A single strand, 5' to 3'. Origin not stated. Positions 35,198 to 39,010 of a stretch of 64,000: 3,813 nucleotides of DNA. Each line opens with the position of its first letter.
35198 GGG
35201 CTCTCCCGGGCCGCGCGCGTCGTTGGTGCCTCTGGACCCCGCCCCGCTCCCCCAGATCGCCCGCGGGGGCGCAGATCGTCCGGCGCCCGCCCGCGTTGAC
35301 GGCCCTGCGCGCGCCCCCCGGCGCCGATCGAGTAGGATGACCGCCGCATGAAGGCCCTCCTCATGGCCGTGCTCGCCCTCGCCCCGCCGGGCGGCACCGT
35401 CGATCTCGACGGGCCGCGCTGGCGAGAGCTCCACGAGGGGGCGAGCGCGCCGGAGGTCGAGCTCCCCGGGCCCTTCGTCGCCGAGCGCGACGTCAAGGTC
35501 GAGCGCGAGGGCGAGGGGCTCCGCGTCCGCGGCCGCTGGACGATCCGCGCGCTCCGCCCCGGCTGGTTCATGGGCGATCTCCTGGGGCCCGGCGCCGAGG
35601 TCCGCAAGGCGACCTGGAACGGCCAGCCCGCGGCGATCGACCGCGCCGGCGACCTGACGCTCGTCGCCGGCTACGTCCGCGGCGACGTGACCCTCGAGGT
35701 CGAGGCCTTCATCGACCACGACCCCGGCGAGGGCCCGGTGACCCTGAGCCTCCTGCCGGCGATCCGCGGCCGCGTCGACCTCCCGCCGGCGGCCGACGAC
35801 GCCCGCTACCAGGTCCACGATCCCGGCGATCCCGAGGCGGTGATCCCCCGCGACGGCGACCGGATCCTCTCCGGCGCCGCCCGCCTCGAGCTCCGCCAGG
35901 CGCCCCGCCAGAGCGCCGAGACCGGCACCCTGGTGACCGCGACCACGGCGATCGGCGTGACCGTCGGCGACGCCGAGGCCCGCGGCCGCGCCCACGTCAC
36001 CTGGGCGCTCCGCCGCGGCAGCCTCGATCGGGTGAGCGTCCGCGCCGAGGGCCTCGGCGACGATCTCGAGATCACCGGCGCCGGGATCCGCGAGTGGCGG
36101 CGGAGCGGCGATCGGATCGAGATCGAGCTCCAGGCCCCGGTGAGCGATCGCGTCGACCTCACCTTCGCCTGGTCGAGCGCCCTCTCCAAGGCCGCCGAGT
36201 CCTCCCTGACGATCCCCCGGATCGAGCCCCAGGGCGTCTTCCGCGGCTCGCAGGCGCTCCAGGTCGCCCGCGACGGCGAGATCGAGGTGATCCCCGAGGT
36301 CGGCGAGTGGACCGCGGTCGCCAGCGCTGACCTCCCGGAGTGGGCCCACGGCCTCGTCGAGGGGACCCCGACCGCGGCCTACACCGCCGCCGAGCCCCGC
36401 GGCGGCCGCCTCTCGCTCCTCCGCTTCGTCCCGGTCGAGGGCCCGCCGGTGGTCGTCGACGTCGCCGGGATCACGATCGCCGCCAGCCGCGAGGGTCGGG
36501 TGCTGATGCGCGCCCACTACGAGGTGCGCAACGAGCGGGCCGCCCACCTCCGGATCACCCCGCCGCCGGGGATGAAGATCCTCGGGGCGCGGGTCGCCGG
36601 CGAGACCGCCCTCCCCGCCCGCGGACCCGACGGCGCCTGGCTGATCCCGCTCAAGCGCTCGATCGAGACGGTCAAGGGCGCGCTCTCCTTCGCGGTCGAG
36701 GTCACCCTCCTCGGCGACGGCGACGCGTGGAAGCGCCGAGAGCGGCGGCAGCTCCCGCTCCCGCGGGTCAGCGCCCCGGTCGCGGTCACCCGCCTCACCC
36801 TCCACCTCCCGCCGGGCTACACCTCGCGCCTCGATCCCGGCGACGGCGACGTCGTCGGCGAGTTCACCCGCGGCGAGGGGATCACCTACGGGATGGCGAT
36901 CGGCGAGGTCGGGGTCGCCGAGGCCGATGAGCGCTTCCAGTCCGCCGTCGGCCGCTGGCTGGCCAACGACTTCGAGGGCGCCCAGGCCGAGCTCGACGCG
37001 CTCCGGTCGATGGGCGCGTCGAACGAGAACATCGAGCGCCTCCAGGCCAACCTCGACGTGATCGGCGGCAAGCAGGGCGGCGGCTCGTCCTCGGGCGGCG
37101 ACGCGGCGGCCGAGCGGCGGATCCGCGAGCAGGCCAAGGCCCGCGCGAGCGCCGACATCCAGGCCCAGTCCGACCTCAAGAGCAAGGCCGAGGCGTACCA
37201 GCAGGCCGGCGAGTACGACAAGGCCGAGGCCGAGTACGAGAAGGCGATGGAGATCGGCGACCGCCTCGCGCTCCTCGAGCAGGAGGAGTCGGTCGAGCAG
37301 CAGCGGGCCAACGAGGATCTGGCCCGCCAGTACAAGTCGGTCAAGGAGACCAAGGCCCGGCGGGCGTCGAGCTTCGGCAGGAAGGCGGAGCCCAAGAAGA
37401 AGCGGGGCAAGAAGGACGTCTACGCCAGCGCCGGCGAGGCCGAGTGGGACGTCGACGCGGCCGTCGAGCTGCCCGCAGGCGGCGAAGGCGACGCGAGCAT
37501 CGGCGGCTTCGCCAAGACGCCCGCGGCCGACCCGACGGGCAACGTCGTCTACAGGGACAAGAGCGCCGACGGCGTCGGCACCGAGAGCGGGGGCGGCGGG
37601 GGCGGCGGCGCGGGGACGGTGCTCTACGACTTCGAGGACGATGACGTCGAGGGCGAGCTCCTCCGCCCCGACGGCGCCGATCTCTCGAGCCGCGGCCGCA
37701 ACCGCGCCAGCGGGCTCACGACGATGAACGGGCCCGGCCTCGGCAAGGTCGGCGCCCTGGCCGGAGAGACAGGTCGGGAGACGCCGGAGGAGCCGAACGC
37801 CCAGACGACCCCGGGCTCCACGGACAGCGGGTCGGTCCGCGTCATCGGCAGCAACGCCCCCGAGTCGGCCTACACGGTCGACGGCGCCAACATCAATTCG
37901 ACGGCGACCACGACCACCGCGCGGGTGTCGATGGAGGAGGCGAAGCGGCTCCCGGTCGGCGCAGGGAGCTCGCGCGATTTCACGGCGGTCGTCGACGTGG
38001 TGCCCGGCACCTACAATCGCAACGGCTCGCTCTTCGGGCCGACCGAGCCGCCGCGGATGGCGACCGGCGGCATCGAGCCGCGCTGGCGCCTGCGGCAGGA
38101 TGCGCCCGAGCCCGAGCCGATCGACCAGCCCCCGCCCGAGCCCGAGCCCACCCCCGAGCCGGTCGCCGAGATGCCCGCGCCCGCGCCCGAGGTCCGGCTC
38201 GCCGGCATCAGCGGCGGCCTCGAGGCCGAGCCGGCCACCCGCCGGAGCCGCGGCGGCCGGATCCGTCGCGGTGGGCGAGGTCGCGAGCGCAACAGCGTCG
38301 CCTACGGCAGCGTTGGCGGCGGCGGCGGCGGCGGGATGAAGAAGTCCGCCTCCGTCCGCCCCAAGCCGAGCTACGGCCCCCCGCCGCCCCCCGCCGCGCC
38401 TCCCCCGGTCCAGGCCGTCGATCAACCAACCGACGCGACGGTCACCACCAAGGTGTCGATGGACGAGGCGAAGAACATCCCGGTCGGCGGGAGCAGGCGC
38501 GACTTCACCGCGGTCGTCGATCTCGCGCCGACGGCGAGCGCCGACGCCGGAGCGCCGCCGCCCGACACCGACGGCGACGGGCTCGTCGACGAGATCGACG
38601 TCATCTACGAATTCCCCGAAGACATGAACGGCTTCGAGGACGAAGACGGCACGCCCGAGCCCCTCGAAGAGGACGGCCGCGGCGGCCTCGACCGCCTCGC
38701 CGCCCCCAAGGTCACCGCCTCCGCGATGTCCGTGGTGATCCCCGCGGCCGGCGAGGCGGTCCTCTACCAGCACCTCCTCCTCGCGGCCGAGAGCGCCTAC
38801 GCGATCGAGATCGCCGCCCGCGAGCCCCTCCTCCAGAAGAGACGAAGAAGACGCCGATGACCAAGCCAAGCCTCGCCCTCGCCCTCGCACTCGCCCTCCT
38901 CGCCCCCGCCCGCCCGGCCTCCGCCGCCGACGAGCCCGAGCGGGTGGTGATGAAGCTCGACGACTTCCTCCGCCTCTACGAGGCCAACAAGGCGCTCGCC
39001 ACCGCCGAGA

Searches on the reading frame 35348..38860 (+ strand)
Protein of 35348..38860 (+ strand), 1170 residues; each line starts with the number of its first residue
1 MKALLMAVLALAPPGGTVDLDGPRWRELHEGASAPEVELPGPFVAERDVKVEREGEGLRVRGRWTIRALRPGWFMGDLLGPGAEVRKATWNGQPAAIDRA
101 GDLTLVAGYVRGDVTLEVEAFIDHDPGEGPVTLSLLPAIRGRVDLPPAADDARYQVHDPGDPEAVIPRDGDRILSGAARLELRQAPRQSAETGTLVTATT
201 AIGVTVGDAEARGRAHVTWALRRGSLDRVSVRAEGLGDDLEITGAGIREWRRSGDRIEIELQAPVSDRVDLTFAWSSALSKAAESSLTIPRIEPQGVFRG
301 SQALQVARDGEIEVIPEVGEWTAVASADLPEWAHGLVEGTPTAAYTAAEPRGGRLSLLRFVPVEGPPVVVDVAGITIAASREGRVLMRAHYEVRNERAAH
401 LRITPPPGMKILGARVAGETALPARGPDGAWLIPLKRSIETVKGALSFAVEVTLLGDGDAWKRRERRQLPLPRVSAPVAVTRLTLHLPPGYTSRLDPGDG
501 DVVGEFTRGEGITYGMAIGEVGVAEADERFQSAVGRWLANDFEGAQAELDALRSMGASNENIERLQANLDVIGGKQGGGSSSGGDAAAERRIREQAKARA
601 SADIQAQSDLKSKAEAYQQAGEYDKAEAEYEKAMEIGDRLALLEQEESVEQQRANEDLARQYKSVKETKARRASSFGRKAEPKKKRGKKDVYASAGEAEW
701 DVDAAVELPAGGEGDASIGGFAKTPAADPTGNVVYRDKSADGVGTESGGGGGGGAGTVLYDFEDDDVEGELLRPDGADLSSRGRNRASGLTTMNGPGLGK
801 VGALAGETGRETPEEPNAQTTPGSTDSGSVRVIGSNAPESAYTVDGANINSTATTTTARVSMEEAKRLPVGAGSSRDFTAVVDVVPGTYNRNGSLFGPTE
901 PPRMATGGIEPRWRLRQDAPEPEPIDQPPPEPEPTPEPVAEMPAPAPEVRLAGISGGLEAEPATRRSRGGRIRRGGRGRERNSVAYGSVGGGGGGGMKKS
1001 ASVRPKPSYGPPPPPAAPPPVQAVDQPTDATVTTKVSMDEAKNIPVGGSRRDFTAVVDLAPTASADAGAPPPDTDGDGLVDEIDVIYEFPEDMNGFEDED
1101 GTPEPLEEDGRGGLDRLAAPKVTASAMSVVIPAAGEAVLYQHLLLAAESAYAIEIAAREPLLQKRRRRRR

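Call 6: search_protein_families(library=pfam, proteins=[window:35348-38860:+], max_evalue=0.01)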
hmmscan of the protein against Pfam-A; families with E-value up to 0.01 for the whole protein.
window:35348-38860:+ (1170 aa): 2 families
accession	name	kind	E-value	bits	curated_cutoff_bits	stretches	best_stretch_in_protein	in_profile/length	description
PF07719.23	TPR_2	-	0.0044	17.5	27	0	613-636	7-30/34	Tetratricopeptide repeat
PF13424.12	TPR_12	-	0.0049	17.5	30.1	0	613-639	9-35/77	Tetratricopeptide repeat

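Call 7: search_protein_families(library=ncbifam, proteins=[window:35348-38860:+], max_evalue=0.01)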
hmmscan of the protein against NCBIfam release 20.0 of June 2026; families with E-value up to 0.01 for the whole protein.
window:35348-38860:+ (1170 aa): 1 family
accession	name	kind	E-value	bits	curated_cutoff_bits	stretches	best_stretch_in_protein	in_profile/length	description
NF033764.1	gliding_CglF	equivalog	3e-05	24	90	1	756-790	36-70/88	adventurous gliding motility protein CglF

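Call 28: find_homologous_proteins(query=window:35348-38860:+)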
Query window:35348-38860:+ (1170 aa): 173 proteins with E <= 0.001 among 8000 candidates; the best 120 are listed.
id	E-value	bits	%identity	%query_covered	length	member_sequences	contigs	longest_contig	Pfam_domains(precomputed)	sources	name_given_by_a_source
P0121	0.0e+0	1148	63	72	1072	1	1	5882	-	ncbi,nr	ncbi:MAG: hypothetical protein KC486_26970 [Myxococcales bacterium]|nr:hypothetical protein [Myxococ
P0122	0.0e+0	1109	69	57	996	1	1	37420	-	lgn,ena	-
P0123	0.0e+0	1105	69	57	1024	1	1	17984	-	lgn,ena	-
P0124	0.0e+0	1081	68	58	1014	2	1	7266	-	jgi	-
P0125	0.0e+0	1020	58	69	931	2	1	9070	-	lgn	-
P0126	9.3e-260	883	58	56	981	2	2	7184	-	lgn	-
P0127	6.6e-244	831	57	57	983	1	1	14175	-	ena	-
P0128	1.9e-237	809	56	55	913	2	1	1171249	-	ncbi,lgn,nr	ncbi:MAG: hypothetical protein IPK80_22305 [Nannocystis sp.]|nr:hypothetical protein [Nannocystis sp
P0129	2.2e-234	799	55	57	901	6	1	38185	-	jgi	jgi:hypothetical protein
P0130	8.4e-227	774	55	55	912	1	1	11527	-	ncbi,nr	ncbi:MAG: hypothetical protein KC636_14215 [Myxococcales bacterium]|nr:hypothetical protein [Myxococ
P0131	3.5e-226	772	53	56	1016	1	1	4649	-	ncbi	-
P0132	1.4e-220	753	46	72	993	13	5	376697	-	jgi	jgi:hypothetical protein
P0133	1.6e-217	743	49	66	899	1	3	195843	-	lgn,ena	-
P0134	4.2e-217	742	54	58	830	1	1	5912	-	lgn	-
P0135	5.1e-217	742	53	59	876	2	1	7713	-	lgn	-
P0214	3.9e-170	586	47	53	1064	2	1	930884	-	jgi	-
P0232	7.0e-154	532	40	76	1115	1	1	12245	-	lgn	-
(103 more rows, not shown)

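Call 55: search_protein_families(library=pfam, alignment_id=A2, max_evalue=1)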
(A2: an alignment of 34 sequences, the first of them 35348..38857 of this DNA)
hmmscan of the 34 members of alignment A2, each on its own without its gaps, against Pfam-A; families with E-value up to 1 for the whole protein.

A. member 1, window:35348-38857:+ (1170 aa): 6 families
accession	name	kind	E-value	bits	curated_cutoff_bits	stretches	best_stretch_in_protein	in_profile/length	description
PF07719.23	TPR_2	-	0.0044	17.5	27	1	613-636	7-30/34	Tetratricopeptide repeat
PF13424.12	TPR_12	-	0.0049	17.5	30.1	1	613-639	9-35/77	Tetratricopeptide repeat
PF00515.34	TPR_1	-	0.017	15.3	27.8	1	611-636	5-30/34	Tetratricopeptide repeat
PF13181.12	TPR_8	-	0.066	13.9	25.7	1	613-636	7-30/34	Tetratricopeptide repeat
PF13176.12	TPR_7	-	0.19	12.4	27.9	1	612-636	4-28/36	Tetratricopeptide repeat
PF13428.12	TPR_14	-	0.51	11.6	23.5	1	613-636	7-30/44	Tetratricopeptide repeat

B. families by the number of members that match (of 34 scanned): 24 families
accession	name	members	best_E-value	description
PF07719.23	TPR_2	16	0.0014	Tetratricopeptide repeat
PF00515.34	TPR_1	12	0.004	Tetratricopeptide repeat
PF13181.12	TPR_8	10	0.0035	Tetratricopeptide repeat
PF13414.12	TPR_11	6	0.025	TPR repeat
PF13424.12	TPR_12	5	0.0049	Tetratricopeptide repeat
PF13428.12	TPR_14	5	0.18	Tetratricopeptide repeat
PF13176.12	TPR_7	4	0.0036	Tetratricopeptide repeat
PF00343.26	Phosphorylase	3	0.0015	Carbohydrate phosphorylase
PF04212.24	MIT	2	0.0044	MIT (microtubule interacting and transport) domain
PF03153.18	TFIIA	2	0.0078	Transcription factor IIA, alpha/beta subunit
PF05887.16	Trypan_PARP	2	0.013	Procyclic acidic repetitive protein (PARP)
PF17390.7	Bac_rhamnosid_C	2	0.026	Bacterial alpha-L-rhamnosidase C-terminal domain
PF08701.16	GN3L_Grn1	1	0.00045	GNL3L/Grn1 putative GTPase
PF07715.20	Plug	1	0.0029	TonB-dependent Receptor Plug Domain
PF19268.4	CIS_TMP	1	0.042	Contractile injection system tape measure protein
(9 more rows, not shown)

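Call 66: predict_structure(alignment_id=A2)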
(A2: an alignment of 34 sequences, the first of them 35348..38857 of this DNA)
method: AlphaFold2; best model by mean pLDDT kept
length: 1170 residues; sequences in the alignment: 34
mean_pLDDT: 66.9   pTM: 0.47
mean pLDDT of the five models: 66.9, 66.0, 65.7, 64.7, 63.0
residues with pLDDT >= 90: 453; 70-90: 179; 50-70: 76; < 50: 462
segments of 3 or more residues with pLDDT < 50: 10-20, 32-36, 187-192, 509-513, 681-812, 814-860, 867-930, 932-1086, 1088-1097, 1101-1124
pLDDT, mean of each block of 10 residues (from residue 1): 52 44 65 51 94 91 94 91 91 89 89 94 87 92 85 79 76 89 66 79 96 97 91 93 95 96 94 96 92 92 95 91 94 94 92 90 71 93 94 90 94 87 86 90 87 93 95 94 94 94 75 53 81 93 95 88 92 73 72 91 96 97 97 95 81 94 96 76 39 36 38 33 34 32 30 30 35 32 30 28 29 36 35 34 33 36 49 32 30 30 32 38 45 42 33 29 36 34 32 29 35 39 32 32 32 35 35 36 39 47 38 43 55 89 92 95 65
secondary structure, 60 per line:
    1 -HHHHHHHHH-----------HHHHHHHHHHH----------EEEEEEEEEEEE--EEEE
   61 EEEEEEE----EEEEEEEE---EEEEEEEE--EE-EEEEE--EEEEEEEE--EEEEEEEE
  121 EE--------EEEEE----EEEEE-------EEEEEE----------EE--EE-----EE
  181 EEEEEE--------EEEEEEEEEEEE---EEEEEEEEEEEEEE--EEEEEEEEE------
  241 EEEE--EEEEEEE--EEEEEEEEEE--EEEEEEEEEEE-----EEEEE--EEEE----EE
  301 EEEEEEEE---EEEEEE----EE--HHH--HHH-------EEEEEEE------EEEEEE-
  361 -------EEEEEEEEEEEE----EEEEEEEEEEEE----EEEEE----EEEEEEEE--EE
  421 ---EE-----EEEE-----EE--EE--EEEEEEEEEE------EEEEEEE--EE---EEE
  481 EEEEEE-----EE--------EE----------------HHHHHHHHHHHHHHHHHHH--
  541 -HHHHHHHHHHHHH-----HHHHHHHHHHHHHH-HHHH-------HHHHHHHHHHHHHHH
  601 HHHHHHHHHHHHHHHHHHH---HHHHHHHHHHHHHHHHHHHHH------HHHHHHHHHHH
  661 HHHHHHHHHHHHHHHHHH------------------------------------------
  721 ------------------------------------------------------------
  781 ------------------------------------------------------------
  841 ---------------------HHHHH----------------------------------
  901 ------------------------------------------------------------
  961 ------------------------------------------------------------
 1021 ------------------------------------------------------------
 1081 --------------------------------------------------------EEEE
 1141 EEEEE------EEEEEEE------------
elements in order (helices of 4 or more, strands of 3 or more residues): H2-10 H22-32 E43-54 E57-67 E72-79 E83-90 E96-100 E103-110 E113-122 E131-135 E140-144 E152-157 E179-186 E195-206 E210-223 E226-234 E241-244 E247-253 E256-265 E268-278 E284-288 E291-294 E299-308 E312-317 E341-347 E354-359 E368-379 E384-395 E400-404 E409-416 E431-434 E448-457 E464-470 E478-486 H520-538 H542-554 H560-573 H575-578 H586-619 H623-643 H650-678 H862-866 E1137-1145 E1152-1158

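Call 97: search_protein_families(library=padloc, proteins=[window:35348-38857:+], max_evalue=0.01)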
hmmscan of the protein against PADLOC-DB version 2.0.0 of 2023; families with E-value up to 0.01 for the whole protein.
window:35348-38857:+ (1170 aa): 0 families

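Call 107: list_cluster_members(proteins=[window:35348-38857:+, window:38857-40695:+, window:40710-42122:+])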
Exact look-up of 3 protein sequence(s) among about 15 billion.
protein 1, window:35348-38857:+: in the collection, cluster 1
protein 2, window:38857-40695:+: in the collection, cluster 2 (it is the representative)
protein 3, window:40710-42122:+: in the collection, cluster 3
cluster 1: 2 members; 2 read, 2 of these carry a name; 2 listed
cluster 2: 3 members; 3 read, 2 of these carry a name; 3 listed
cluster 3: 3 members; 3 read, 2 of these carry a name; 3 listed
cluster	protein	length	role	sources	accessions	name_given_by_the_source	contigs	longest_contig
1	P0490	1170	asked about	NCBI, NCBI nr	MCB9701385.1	MAG: hypothetical protein H6711_05810 [Myxococcales bacterium] | hypothetical protein [Myxococcales bacterium]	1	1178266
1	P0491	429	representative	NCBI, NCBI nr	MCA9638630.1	MAG: hypothetical protein KC420_21520, partial [Myxococcales bacterium] | hypothetical protein [Myxococcales bacterium]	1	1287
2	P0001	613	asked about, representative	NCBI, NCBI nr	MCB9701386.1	MAG: hypothetical protein H6711_05815 [Myxococcales bacterium] | hypothetical protein [Myxococcales bacterium]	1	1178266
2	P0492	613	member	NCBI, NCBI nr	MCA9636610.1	MAG: hypothetical protein KC420_11340 [Myxococcales bacterium] | hypothetical protein [Myxococcales bacterium]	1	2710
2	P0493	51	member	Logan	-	-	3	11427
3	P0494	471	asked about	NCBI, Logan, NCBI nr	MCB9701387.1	MAG: cytochrome P450 [Myxococcales bacterium] | cytochrome P450 [Myxococcales bacterium]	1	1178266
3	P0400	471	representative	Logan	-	-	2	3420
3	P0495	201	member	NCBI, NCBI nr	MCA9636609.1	MAG: hypothetical protein KC420_11335, partial [Myxococcales bacterium] | hypothetical protein [Myxococcales bacterium]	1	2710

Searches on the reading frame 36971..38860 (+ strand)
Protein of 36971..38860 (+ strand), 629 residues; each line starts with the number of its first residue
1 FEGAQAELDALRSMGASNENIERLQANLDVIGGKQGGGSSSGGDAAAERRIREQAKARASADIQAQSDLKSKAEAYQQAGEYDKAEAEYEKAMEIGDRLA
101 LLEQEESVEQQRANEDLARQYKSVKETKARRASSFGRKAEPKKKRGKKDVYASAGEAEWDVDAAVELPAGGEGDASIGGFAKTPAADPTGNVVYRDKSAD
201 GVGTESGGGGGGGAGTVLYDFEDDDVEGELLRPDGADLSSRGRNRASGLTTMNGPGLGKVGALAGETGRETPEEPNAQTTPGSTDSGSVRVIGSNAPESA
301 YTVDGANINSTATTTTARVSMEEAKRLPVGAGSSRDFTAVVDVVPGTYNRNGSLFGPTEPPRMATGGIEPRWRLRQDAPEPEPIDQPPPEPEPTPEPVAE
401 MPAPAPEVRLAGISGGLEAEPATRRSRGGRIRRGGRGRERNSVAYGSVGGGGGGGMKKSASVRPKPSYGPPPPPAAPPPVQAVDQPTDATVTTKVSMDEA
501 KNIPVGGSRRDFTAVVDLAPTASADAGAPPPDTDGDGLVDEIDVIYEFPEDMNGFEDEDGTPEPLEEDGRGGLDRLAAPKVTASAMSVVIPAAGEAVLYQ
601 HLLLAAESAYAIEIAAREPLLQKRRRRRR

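Call 12: search_protein_families(library=pfam, proteins=[window:36971-38860:+], max_evalue=10)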
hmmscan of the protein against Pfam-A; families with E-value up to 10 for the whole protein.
window:36971-38860:+ (629 aa): 6 families
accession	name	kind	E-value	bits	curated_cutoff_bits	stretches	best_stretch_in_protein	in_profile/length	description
PF07719.23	TPR_2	-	0.0012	19.2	27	1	72-95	7-30/34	Tetratricopeptide repeat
PF13424.12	TPR_12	-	0.0027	18.3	30.1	1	72-98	9-35/77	Tetratricopeptide repeat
PF00515.34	TPR_1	-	0.0087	16.3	27.8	1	70-95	5-30/34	Tetratricopeptide repeat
PF13181.12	TPR_8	-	0.031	14.9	25.7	1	72-95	7-30/34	Tetratricopeptide repeat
PF13428.12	TPR_14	-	0.092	13.9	23.5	1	72-95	7-30/44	Tetratricopeptide repeat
PF13176.12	TPR_7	-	0.1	13.2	27.9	1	71-95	4-28/36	Tetratricopeptide repeat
